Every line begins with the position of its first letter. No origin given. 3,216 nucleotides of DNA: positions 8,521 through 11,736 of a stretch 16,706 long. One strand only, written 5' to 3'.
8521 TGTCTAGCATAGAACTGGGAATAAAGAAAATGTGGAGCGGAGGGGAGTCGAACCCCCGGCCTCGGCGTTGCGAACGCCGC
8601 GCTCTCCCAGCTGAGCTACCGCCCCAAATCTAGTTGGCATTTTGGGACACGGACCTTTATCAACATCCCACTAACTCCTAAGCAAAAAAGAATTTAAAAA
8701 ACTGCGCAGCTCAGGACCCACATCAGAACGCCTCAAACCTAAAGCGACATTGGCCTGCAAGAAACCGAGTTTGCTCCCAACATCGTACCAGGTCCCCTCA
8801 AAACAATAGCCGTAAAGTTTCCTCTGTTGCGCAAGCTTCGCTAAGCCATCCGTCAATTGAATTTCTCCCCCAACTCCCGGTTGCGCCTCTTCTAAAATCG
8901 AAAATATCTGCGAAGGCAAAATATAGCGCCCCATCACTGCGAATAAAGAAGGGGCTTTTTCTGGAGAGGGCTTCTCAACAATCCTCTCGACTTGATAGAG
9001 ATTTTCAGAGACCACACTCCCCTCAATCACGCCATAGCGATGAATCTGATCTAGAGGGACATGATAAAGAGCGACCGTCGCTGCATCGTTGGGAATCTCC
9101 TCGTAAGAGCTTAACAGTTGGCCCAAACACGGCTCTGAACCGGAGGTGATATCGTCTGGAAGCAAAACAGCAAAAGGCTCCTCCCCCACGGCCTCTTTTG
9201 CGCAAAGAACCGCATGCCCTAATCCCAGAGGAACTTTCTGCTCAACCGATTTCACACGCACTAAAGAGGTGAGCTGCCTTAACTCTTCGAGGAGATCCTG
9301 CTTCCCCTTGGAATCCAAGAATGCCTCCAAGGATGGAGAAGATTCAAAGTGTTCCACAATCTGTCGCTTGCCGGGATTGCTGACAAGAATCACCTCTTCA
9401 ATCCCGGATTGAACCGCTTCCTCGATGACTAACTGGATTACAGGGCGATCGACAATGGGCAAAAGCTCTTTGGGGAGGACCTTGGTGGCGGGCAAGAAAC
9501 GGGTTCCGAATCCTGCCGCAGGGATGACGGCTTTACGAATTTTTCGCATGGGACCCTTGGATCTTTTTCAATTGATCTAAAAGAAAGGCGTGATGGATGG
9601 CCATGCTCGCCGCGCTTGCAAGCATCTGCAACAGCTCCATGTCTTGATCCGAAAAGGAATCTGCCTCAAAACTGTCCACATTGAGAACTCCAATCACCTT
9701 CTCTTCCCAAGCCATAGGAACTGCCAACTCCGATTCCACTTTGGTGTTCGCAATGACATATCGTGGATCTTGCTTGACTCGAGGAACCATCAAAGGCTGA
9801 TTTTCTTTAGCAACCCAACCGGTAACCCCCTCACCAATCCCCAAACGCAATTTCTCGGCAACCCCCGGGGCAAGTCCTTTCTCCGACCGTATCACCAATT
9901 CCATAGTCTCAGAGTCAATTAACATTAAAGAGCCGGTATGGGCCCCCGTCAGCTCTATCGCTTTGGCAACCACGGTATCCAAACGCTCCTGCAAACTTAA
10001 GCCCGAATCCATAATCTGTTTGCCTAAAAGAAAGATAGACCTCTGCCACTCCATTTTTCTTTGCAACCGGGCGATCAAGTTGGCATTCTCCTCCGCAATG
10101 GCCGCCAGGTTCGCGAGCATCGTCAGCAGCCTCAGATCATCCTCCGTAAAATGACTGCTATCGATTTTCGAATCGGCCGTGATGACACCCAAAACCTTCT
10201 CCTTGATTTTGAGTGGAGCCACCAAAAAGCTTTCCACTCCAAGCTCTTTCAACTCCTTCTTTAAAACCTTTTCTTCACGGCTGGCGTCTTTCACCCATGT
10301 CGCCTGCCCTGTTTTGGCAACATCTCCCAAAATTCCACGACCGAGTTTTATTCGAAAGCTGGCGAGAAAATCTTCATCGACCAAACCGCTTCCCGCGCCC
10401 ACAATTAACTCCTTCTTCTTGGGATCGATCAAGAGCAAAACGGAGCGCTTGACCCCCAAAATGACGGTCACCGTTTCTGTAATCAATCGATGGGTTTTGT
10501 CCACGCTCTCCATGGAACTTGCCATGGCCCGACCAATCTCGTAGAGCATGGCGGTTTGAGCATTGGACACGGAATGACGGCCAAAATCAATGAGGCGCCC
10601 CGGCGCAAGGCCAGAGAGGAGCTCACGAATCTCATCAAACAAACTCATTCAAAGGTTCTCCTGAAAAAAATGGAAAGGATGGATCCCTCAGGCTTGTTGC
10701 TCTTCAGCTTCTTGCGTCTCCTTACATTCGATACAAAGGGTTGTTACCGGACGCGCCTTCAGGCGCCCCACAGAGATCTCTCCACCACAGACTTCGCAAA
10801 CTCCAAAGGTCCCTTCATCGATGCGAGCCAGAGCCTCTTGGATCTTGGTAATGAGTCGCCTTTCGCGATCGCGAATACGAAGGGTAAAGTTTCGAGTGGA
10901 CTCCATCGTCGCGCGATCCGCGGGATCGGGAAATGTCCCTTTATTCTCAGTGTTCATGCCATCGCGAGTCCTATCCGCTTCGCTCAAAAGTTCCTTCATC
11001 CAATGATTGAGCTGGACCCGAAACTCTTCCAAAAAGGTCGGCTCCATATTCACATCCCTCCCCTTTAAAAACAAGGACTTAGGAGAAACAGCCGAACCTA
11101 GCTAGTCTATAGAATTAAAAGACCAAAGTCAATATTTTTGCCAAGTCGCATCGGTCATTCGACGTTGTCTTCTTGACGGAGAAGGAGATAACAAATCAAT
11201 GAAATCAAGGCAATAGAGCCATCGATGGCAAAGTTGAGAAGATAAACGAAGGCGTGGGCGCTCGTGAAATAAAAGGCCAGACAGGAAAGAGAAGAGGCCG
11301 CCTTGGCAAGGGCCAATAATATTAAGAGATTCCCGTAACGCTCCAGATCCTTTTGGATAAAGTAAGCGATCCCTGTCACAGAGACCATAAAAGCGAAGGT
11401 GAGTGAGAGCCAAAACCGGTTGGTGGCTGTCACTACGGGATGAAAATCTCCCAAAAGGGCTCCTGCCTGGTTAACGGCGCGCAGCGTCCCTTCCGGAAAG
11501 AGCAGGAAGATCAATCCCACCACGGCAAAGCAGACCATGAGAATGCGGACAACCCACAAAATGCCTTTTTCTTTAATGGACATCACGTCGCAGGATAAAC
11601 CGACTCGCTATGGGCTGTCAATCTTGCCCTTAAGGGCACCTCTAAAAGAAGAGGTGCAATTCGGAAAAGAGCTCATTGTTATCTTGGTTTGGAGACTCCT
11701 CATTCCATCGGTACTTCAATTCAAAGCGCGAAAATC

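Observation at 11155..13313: Candidate extracellular-electron-transfer module: CX4CH lipoprotein, Cyc2-like porin-cytochrome and a 4-TM protein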

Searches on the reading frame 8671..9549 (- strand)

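Call 3: search_protein_families(library=pfam, proteins=[window:8671-9549:-], max_evalue=0.1)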
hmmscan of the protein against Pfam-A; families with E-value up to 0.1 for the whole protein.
window:8671-9549:- (292 aa): 3 families
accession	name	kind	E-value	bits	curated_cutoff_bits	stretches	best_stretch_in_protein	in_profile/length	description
PF00483.29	NTP_transferase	-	2e-36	126.2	21.2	1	6-269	1-241/245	Nucleotidyl transferase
PF12804.13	NTP_transf_3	-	9.9e-08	32.8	27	1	7-159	1-121/160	MobA-like NTP transferase domain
PF01128.25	IspD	-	0.00099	19.4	27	1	7-71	3-65/221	2-C-methyl-D-erythritol 4-phosphate cytidylyltransferase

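Call 4: search_protein_families(library=ncbifam, proteins=[window:8671-9549:-], max_evalue=0.1)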
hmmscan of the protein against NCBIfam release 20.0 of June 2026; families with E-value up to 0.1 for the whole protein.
window:8671-9549:- (292 aa): 41 families (the best 25 are shown)
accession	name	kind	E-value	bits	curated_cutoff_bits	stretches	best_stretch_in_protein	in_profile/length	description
TIGR01099.1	galU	equivalog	3.5e-97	325.1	326.8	1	4-266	1-261/261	UTP--glucose-1-phosphate uridylyltransferase GalU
NF009928.0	PRK13389.1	equivalog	4.2e-70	236.3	548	1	2-287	6-296/302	UTP--glucose-1-phosphate uridylyltransferase GalU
NF007516.0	PRK10122.1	equivalog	4.2e-60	203.4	534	1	6-288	5-294/297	UTP--glucose-1-phosphate uridylyltransferase GalF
TIGR01105.1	galF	equivalog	1.8e-57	194.8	659.2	1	6-287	5-293/297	GalU regulator GalF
TIGR01208.1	rmlA_long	equivalog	3e-34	118.5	320.25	1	6-270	1-234/353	glucose-1-phosphate thymidylyltransferase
TIGR03992.1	Arch_glmU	subfamily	5.6e-33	114.4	292.1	1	6-268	2-225/393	bifunctional sugar-1-phosphate nucleotidylyltransferase/acetyltransferase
NF041313.1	UDPGP_AglF_Halo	equivalog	7.7e-26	91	400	2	96-259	70-223/234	UTP--glucose-1-phosphate uridylyltransferase AglF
NF041173.1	Sug_nt_acttase_Thmprot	equivalog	2.6e-19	69.4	600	1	6-268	2-225/405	bifunctional sugar-1-phosphate nucleotidylyltransferase/acetyltransferase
TIGR01207.1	rmlA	equivalog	4.4e-19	68.7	360.65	2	97-260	72-226/286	glucose-1-phosphate thymidylyltransferase RfbA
NF012024.0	PRK15480.1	equivalog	3.1e-18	65.9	588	1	3-263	2-233/292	glucose-1-phosphate thymidylyltransferase RfbA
NF045761.1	NAMPUrTaseMurU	equivalog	4.1e-12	46.4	250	1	6-260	2-217/226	N-acetylmuramate alpha-1-phosphate uridylyltransferase MurU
TIGR01173.1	glmU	equivalog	6.8e-11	41.7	366.85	1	6-194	2-153/452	bifunctional UDP-N-acetylglucosamine diphosphorylase/glucosamine-1-phosphate N-acetyltransferase GlmU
TIGR02091.1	glgC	equivalog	7.9e-10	38.3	424.9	1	154-273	140-262/364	glucose-1-phosphate adenylyltransferase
NF052502.1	man1P_GTase_Rv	exception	1.5e-09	37.2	440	2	6-58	2-54/352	mannose-1-phosphate guanylyltransferase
NF010935.0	PRK14355.1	equivalog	1.8e-09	36.7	718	2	6-73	5-69/459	bifunctional UDP-N-acetylglucosamine diphosphorylase/glucosamine-1-phosphate N-acetyltransferase GlmU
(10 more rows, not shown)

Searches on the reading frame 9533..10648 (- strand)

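Call 3: search_protein_families(library=pfam, proteins=[window:9533-10648:-], max_evalue=0.1)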
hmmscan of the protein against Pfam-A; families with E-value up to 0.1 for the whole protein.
window:9533-10648:- (371 aa): 4 families
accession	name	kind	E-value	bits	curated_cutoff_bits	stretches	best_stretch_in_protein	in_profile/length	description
PF13185.12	GAF_2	-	1.5e-40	139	28.6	2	217-352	2-136/136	GAF domain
PF01590.32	GAF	-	6.2e-38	130.8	22.4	2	219-351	2-133/133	GAF domain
PF13492.12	GAF_3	-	2.8e-24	86.4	27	2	62-186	15-127/129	GAF domain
PF11849.14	DUF3369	-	0.023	15.4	27.2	0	316-360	126-168/168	Domain of unknown function (DUF3369)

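Call 4: search_protein_families(library=ncbifam, proteins=[window:9533-10648:-], max_evalue=0.1)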
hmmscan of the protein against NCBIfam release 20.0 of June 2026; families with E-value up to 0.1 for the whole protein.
window:9533-10648:- (371 aa): 10 families
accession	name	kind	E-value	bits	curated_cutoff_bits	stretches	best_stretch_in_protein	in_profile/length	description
TIGR01817.1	nifA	equivalog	8.7e-30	104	528.85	2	30-192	2-162/534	nif-specific transcriptional activator NifA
NF038230.1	Regu_Geo_Pelo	equivalog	2.6e-16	58.7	1200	2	218-364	362-526/935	GPMC system transcriptional regulator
NF008283.0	PRK11061.1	equivalog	2.3e-15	55.9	583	2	218-356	17-159/748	phosphoenolpyruvate--protein phosphotransferase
NF003451.0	PRK05022.1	equivalog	1.7e-13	50.2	476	2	31-203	5-176/512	nitric oxide reductase transcriptional regulator NorR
NF041606.1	dguan_cyc_DgcA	equivalog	1.9e-10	40.2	370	2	137-194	119-177/340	diguanylate cyclase DgcA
NF047786.1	his_kin_MadS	equivalog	2.5e-10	40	500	2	304-365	127-188/434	MadS family sensor histidine kinase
NF011958.0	PRK15429.1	equivalog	5e-05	22.1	830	1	139-238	298-386/692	formate hydrogenlyase transcriptional activator FlhA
NF041673.1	transregRamA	equivalog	0.0001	21.5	500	0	250-357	39-154/280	acetate metabolism transcriptional regulator RamA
NF038250.1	nitrate_NreA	equivalog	0.00033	20.4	175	0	100-156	54-114/142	nitrate respiration regulation accessory nitrate sensor NreA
NF053781.1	cdiGMPphdstlr2612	equivalog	0.005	14.5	1600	0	111-204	353-446/1268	Tlr1612 family c-di-GMP phosphodiesterase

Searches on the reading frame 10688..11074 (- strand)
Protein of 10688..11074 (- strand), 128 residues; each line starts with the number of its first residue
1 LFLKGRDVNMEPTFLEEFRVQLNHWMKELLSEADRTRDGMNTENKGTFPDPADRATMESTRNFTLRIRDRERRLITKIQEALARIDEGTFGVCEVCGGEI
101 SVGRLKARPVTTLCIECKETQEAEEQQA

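Call 3: search_protein_families(library=pfam, proteins=[window:10688-11074:-], max_evalue=0.1)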
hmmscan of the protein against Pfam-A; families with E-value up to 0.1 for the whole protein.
window:10688-11074:- (128 aa): 2 families
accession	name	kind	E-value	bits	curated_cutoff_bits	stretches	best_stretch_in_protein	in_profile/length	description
PF21157.2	DksA_N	-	3.8e-25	88.4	27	1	15-85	2-71/71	DnaK suppressor protein DksA, N-terminal domain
PF01258.23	zf-dskA_traR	-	3.3e-12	46.6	24.9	1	88-122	1-35/36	Prokaryotic dksA/traR C4-type zinc finger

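Call 4: search_protein_families(library=ncbifam, proteins=[window:10688-11074:-], max_evalue=0.1)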
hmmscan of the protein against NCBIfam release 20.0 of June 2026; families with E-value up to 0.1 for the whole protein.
window:10688-11074:- (128 aa): 7 families
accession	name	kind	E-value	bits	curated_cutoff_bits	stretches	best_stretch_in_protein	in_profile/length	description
TIGR02420.1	dksA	equivalog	9.2e-41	138.7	115.5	1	10-119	1-109/110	RNA polymerase-binding protein DksA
NF008045.0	PRK10778.1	equivalog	2.5e-30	105.7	289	1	9-127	31-148/151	RNA polymerase-binding protein DksA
NF033459.1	DksA_like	equivalog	1.9e-21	76.4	105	1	15-124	3-112/113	RNA polymerase-binding protein DksA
TIGR02890.1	bacill_yteA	subfamily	9.8e-19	68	134.4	1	49-125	45-121/159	regulatory protein, yteA family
TIGR02419.1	C4_traR_proteo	subfamily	1.9e-07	31.6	59.7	1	75-122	26-64/64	phage/conjugal plasmid C-4 type zinc finger protein, TraR family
NF010268.0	PRK13715.1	equivalog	4.1e-05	23.5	108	1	92-126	36-70/73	conjugal transfer protein TraR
NF008243.0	PRK11019.1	equivalog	0.00018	21.9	96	1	80-127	25-73/88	DksA/TraR family C4-type zinc finger protein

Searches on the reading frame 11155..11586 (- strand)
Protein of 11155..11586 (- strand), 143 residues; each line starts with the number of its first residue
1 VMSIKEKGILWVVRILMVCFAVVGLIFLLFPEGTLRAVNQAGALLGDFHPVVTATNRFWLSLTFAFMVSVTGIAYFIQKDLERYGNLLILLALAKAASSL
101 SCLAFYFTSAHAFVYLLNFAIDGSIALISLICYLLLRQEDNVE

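Call 3: search_protein_families(library=pfam, proteins=[window:11155-11586:-], max_evalue=0.1)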
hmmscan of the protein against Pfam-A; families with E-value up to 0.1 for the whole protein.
window:11155-11586:- (143 aa): 0 families

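Call 4: search_protein_families(library=ncbifam, proteins=[window:11155-11586:-], max_evalue=0.1)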
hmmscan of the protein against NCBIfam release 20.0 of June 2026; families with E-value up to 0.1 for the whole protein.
window:11155-11586:- (143 aa): 2 families
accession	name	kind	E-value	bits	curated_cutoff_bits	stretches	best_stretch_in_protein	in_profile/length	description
TIGR03753.1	blh_monoox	subfamily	0.0015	18.2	95.25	1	11-119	87-195/260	beta-carotene 15,15'-dioxygenase, Brp/Blh family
TIGR01583.1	formate-DH-gamm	equivalog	0.04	13.9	115.85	0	58-126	112-178/204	formate dehydrogenase subunit gamma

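Call 58: find_homologous_proteins(query=window:11155-11586:-, max_evalue=0.01)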
Query window:11155-11586:- (143 aa): 8 proteins with E <= 0.01 among 214 candidates.
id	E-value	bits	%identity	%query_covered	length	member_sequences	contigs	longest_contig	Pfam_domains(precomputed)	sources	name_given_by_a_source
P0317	5.8e-84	297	100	99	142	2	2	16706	-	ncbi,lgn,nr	ncbi:MAG: hypothetical protein HY538_09255 [Deltaproteobacteria bacterium]|nr:hypothetical protein [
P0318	1.0e-70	254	84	99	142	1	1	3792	-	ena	-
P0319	2.3e-52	195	97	69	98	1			-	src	-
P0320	6.5e-46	174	61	98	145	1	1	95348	-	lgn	-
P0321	1.1e-28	118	46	98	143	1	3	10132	-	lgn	-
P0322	1.5e-26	111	46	87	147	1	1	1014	-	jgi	jgi:hypothetical protein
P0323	1.3e-24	105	47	78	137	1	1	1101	-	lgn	-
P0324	5.2e-8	51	35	87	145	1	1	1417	-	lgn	-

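Call 59: find_encoding_contigs(protein=P0320, flank=5000, max_places=1)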
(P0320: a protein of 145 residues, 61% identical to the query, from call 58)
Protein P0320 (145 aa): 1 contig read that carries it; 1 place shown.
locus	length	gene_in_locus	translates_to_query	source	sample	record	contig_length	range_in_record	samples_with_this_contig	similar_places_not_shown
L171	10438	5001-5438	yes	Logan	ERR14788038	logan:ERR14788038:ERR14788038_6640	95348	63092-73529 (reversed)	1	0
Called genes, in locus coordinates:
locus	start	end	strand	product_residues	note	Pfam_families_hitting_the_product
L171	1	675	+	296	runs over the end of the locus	PF25876:HH_MFP_RND (weak), PF25954:Beta-barrel_RND_2, PF25990:Beta-barrel_YknX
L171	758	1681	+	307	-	PF00005:ABC_tran, PF13304:AAA_21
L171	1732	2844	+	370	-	PF12679:ABC2_membrane_2, PF12698:ABC2_membrane_3, PF01061:ABC2_membrane, PF12730:ABC2_membrane_4 (weak)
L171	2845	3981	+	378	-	PF12679:ABC2_membrane_2, PF12698:ABC2_membrane_3, PF01061:ABC2_membrane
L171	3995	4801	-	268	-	PF00106:adh_short, PF08659:KR, PF13561:adh_short_C2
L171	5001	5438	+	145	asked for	-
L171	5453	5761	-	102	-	PF01910:Thiamine_BP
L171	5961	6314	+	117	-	PF21157:DksA_N, PF01258:zf-dskA_traR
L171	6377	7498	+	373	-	PF13185:GAF_2, PF01590:GAF, PF13492:GAF_3, PF01590:GAF, PF13185:GAF_2, PF13492:GAF_3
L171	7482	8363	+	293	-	PF00483:NTP_transferase, PF12804:NTP_transf_3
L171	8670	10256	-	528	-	PF00732:GMC_oxred_N (weak), PF00890:FAD_binding_2 (weak), PF01266:DAO (faint), PF07992:Pyr_redox_2 (faint), PF13450:NAD_binding_8 (faint), PF00732:GMC_oxred_N, PF05199:GMC_oxred_C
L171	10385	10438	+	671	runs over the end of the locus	PF17764:PriA_3primeBD, PF04851:ResIII, PF00270:DEAD, PF18319:Zn_ribbon_PriA, PF00271:Helicase_C, PF18074:PriA_C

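Call 60: find_encoding_contigs(protein=P0321, flank=5000, max_places=1)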
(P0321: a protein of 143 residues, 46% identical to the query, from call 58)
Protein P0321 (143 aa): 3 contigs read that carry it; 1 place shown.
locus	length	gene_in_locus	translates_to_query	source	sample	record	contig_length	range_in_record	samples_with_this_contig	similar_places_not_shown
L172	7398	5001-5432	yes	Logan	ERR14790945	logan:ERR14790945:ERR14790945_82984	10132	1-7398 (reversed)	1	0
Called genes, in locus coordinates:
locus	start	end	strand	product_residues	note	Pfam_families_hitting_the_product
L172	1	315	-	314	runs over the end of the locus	PF22691:Thiolase_C_1 (faint)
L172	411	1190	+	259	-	PF00378:ECH_1, PF16113:ECH_2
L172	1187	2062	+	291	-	PF05853:BKACE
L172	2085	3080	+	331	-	PF14249:Tocopherol_cycl (faint)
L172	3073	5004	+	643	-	PF00890:FAD_binding_2 (faint), PF01266:DAO (weak), PF00732:GMC_oxred_N, PF05199:GMC_oxred_C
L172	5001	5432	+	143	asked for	-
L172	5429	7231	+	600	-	PF00171:Aldedh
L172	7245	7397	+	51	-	?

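Call 61: find_encoding_contigs(protein=P0318, flank=4000, max_places=1)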
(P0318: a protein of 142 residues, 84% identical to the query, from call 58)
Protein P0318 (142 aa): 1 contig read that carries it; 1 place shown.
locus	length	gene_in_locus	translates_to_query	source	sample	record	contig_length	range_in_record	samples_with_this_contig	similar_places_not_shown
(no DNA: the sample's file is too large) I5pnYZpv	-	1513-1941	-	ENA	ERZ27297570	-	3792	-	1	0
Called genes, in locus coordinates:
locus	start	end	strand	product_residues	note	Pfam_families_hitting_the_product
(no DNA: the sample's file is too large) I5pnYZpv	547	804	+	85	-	-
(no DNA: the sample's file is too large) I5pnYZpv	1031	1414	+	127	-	PF09969:DUF2203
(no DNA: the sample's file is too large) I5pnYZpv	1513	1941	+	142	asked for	-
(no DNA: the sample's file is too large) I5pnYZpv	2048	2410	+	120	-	PF21157:DksA_N, PF01258:zf-dskA_traR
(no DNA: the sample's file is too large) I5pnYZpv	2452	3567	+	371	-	PF13185:GAF_2, PF01590:GAF, PF13492:GAF_3, PF01590:GAF, PF13185:GAF_2, PF13492:GAF_3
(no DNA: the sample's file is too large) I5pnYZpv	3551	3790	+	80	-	?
